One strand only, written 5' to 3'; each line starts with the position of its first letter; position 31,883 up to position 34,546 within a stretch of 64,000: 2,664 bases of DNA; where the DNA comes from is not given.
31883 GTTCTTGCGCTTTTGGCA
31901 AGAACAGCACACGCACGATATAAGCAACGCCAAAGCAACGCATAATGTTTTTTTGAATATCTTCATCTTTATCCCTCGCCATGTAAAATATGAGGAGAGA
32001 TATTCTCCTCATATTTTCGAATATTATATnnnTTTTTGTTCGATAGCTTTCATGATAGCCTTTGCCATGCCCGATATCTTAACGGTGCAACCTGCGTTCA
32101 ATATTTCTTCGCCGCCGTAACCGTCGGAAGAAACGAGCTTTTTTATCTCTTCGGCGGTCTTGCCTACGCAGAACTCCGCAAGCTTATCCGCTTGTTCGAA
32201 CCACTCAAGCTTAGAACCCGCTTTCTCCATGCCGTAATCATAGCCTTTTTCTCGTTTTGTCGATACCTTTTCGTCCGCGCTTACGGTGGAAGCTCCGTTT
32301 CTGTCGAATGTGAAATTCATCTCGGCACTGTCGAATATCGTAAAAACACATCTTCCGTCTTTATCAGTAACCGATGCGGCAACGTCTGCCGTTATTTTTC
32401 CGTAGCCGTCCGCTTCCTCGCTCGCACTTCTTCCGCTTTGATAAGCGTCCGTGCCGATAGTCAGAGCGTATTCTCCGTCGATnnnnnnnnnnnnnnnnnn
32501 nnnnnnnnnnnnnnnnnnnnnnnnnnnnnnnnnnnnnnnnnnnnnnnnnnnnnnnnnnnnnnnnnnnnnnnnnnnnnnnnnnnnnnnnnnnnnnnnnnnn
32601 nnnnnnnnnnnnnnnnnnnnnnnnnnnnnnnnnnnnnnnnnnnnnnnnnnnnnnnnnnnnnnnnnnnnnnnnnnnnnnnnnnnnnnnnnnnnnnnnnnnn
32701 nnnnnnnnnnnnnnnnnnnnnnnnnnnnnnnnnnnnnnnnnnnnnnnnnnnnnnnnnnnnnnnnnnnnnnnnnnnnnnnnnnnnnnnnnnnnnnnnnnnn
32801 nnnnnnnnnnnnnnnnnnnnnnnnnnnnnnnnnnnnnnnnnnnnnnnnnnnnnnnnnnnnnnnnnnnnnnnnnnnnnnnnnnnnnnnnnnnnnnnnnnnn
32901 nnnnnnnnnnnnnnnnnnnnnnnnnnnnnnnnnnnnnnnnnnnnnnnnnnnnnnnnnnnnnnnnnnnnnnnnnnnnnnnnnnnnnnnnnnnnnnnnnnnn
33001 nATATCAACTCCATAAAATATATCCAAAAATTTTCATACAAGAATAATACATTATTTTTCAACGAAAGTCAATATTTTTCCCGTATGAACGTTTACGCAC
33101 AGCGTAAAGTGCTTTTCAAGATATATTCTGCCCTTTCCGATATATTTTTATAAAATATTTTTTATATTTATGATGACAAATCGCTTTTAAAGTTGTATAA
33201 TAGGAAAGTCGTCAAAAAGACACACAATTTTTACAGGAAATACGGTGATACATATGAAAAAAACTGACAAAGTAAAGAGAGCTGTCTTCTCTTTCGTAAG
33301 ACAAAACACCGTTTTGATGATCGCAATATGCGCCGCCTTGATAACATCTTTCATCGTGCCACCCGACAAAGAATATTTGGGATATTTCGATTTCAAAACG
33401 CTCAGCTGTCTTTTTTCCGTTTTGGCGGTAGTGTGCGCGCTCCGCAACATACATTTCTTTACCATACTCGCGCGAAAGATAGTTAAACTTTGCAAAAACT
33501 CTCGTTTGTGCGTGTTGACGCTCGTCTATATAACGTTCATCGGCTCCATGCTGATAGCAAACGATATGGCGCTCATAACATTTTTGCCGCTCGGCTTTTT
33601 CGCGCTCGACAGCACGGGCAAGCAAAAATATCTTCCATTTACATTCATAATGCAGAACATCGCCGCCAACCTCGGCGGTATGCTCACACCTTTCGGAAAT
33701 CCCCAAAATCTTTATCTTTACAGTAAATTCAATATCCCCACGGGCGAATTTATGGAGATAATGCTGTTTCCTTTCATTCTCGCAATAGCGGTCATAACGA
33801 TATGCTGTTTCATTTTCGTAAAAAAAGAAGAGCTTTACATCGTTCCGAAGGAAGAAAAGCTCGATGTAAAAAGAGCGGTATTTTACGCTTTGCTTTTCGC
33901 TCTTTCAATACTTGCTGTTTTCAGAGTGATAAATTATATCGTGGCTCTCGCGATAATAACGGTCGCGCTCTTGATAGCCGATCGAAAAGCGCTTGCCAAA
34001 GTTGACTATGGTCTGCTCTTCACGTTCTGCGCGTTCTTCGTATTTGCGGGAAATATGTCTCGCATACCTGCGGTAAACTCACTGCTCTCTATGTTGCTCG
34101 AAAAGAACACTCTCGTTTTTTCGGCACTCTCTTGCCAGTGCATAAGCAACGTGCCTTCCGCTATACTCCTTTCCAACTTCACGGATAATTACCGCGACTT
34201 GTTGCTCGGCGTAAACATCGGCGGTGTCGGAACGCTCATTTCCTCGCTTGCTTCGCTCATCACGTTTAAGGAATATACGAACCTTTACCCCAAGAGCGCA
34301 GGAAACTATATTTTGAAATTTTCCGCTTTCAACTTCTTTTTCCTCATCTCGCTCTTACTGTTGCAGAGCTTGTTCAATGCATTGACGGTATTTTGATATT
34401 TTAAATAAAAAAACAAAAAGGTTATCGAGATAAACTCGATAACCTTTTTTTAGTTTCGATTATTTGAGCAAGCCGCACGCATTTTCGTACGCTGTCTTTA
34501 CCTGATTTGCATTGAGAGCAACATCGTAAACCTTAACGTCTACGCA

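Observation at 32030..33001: PplA-like two-domain lipoprotein next to ApbE in which both flavinylation motifs read G-C-T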

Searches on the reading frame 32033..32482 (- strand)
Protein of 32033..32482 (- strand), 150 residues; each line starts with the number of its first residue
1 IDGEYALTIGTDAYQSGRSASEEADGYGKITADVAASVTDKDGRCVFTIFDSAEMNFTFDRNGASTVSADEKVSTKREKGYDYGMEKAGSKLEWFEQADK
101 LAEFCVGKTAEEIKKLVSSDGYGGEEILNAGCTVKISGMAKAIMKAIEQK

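Call 55: predict_structure(alignment_id=A2)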
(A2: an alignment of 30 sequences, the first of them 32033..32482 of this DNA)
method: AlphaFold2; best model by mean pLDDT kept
length: 150 residues; sequences in the alignment: 30
mean_pLDDT: 93.3   pTM: 0.84
mean pLDDT of the five models: 93.3, 93.1, 93.0, 92.3, 92.3
residues with pLDDT >= 90: 134; 70-90: 13; 50-70: 2; < 50: 1
segments of 3 or more residues with pLDDT < 50: none
pLDDT, mean of each block of 10 residues (from residue 1): 85 95 94 96 96 93 83 90 95 96 98 97 95 94 92
secondary structure, 60 per line:
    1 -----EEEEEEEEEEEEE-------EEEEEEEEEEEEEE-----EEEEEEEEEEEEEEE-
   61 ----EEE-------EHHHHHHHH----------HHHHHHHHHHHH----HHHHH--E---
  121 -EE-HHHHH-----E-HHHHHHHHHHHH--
elements in order: E6-18 E26-39 E45-59 E65-67 H76-83 H94-105 H110-114 H125-129 H137-148
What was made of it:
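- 32033..32482 (-): Repeat 2 (residues 174-323). Single-domain AF2 model pLDDT 93.3 (call 55).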

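Call 58: fold_search(model_id=the predicted structure, library=pdb)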
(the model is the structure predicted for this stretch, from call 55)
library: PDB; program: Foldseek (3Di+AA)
matches with E <= 10: 669; with E <= 0.001: 0
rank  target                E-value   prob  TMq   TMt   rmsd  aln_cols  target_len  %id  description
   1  4kgh_A                2.4e-02  0.44  0.24  0.20  17.6       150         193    9  Crystal Structure of human splunc1 lacking the secretion signal sequence (released 2013-09-25)
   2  5i7k_B                2.7e-02  0.89  0.25  0.19   7.6        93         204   12  Crystal Structure of Human SPLUNC1 Dolphin Mutant D1 (G58A, S61A, G62E, G63D, G66D, I67T) (released 2016-05-18)
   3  5i7l_B                4.2e-02  0.33  0.24  0.19  18.4       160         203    8  Crystal Structure of SPLUNC1 Disulfide Mutant M2 (A48C, V253C) (released 2016-05-18)
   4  4kgh_B                4.7e-02  0.23  0.24  0.20  17.5       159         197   12  Crystal Structure of human splunc1 lacking the secretion signal sequence (released 2013-09-25)
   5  6zm6_d                4.7e-02  0.21  0.15  0.10   9.9        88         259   10  Human mitochondrial ribosome in complex with mRNA, A/A tRNA and P/P tRNA (released 2021-01-13)
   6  7po4_d                5.4e-02  0.69  0.21  0.14  10.8        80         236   11  Assembly intermediate of human mitochondrial ribosome large subunit (largely unfolded rRNA with MALSU1, L0R8F8 and ACP (released 2022-06-15)
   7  4v1a_i                5.7e-02  0.80  0.23  0.15  10.6        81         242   12  Structure of the large subunit of the mammalian mitoribosome, part 2 of 2 (released 2014-10-08)
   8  5i7j_A                5.7e-02  0.14  0.18  0.15  17.7       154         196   12  Crystal Structure of Human SPLUNC1 Disulfide Mutant M3 (I76C, V214C) (released 2016-05-18)
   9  8rri_d                6.4e-02  0.72  0.23  0.15  11.7        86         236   12  Human mitochondrial ribosome in complex with antibiotic tigecycline (released 2025-03-12)
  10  6zsb_d                6.4e-02  0.69  0.21  0.15  10.9        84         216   11  Human mitochondrial ribosome in complex with mRNA and P-site tRNA (released 2020-09-16)
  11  7ods_d                6.4e-02  0.69  0.22  0.15  10.7        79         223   11  State B of the human mitoribosomal large subunit assembly intermediate (released 2021-06-23)
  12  8k2a_Ls               6.4e-02  0.66  0.21  0.16  10.7        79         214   11  Cryo-EM structure of the human 55S mitoribosome with Tigecycline (released 2024-07-10)
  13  5iva_B                7.3e-02  0.98  0.33  0.32   3.0        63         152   16  The LPS Transporter LptDE from Pseudomonas aeruginosa, core complex (released 2016-05-18)
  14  5i7k_A                7.7e-02  0.25  0.25  0.20  17.6       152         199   10  Crystal Structure of Human SPLUNC1 Dolphin Mutant D1 (G58A, S61A, G62E, G63D, G66D, I67T) (released 2016-05-18)
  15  6gb2_Bi               8.2e-02  0.77  0.22  0.14  10.6        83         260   11  Unique features of mammalian mitochondrial translation initiation revealed by cryo-EM. This file contains the 39S rib (released 2018-08-08)
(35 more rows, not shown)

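Call 60: search_solved_structures(query=A2, max_evalue=10, show_alignments=3)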
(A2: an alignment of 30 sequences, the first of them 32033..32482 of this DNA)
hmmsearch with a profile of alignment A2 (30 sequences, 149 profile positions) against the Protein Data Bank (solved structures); distinct sequences matched with E-value up to 10: 2.
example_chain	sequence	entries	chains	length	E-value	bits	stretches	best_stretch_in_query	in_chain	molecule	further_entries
2kzx_A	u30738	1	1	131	4.3e-07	33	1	82-147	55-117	Uncharacterized protein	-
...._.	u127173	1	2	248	1.8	11.6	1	92-141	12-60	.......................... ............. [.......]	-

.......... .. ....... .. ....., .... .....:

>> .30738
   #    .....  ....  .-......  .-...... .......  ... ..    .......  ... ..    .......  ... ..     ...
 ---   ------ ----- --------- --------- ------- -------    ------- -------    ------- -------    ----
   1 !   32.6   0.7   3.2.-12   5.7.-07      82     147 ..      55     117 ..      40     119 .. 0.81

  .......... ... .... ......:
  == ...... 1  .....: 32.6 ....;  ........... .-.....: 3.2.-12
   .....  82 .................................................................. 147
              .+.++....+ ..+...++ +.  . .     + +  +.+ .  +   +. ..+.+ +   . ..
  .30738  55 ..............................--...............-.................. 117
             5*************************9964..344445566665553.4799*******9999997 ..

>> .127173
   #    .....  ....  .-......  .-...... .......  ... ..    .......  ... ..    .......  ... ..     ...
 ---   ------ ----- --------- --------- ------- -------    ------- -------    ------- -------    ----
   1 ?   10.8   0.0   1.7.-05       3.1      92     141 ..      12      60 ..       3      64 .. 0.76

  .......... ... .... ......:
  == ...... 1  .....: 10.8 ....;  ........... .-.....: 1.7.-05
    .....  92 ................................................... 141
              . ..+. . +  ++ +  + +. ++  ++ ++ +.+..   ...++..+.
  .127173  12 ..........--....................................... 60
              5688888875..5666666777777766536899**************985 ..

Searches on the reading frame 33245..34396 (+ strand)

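Call 3: search_protein_families(library=pfam, proteins=[window:33245-34396:+], max_evalue=1)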
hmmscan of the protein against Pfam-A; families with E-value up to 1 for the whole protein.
window:33245-34396:+ (383 aa): 2 families
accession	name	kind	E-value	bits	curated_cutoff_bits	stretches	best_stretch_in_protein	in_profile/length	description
PF03600.22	CitMHS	-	2.4e-30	106.2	31.9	1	22-309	12-310/336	Citrate transporter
PF07331.16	TctB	-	0.00091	19.8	29.1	1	162-268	20-129/137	Tripartite tricarboxylate transporter TctB family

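Call 4: search_protein_families(library=ncbifam, proteins=[window:33245-34396:+], max_evalue=1)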
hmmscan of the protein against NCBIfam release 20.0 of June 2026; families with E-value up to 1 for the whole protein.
window:33245-34396:+ (383 aa): 1 family
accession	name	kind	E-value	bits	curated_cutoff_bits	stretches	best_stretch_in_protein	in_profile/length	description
TIGR00775.1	NhaD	equivalog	1.7e-05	23.8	577.1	1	54-225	66-234/420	NhaD family Na+:H+ antiporter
